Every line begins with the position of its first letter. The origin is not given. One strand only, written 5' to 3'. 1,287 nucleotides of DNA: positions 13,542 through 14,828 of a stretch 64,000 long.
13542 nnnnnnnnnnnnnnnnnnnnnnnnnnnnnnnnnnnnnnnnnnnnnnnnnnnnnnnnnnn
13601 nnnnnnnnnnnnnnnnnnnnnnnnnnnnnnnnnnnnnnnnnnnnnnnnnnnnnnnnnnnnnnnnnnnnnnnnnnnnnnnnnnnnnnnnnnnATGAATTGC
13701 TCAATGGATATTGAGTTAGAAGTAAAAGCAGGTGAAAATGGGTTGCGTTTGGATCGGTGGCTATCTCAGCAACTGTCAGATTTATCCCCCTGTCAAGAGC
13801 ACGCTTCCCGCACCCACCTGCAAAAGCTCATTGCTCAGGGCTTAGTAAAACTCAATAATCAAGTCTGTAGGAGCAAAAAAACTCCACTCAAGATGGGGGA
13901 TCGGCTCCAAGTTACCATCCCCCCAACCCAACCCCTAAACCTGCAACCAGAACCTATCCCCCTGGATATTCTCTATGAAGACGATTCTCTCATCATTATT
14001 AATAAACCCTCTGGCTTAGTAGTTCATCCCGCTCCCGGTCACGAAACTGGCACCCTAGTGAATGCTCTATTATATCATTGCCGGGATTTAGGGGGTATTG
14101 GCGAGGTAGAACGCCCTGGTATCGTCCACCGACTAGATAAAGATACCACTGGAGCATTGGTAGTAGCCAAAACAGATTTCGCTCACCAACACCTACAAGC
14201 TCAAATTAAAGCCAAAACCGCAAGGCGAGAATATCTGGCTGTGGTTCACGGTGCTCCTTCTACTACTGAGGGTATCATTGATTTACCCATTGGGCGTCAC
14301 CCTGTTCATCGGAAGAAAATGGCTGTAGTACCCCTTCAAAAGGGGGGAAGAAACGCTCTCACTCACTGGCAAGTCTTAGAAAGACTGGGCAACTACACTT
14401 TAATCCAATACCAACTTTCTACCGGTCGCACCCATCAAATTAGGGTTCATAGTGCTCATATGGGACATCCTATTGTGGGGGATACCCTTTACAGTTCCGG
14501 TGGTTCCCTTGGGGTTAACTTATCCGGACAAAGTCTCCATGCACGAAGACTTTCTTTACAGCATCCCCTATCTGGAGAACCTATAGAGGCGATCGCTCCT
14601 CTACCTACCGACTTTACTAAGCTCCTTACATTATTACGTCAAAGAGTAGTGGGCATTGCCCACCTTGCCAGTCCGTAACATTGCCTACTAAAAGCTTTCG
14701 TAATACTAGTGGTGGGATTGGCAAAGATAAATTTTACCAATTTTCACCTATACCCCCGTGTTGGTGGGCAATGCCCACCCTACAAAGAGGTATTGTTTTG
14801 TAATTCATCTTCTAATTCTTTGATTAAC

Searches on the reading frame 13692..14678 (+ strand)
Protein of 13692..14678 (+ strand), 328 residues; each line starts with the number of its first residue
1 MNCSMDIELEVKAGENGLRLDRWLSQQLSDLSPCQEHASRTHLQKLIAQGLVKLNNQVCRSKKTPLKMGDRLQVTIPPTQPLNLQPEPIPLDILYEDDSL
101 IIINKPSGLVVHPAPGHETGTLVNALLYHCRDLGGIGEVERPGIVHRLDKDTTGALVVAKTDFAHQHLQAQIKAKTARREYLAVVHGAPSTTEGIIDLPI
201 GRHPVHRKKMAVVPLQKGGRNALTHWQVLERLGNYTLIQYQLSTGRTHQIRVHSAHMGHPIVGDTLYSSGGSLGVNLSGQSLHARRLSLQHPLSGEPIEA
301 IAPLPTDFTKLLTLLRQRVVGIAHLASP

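Call 14: search_protein_families(library=pfam, proteins=[window:13692-14678:+])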
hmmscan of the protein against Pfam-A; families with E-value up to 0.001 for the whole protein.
window:13692-14678:+ (328 aa): 2 families
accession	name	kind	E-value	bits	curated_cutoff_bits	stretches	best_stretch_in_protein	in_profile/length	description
PF00849.27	PseudoU_synth_2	-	1.1e-34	120.3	26.8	1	100-256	2-152/152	RNA pseudouridylate synthase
PF01479.30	S4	-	4e-07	30.1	22.8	1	39-72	15-48/48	S4 domain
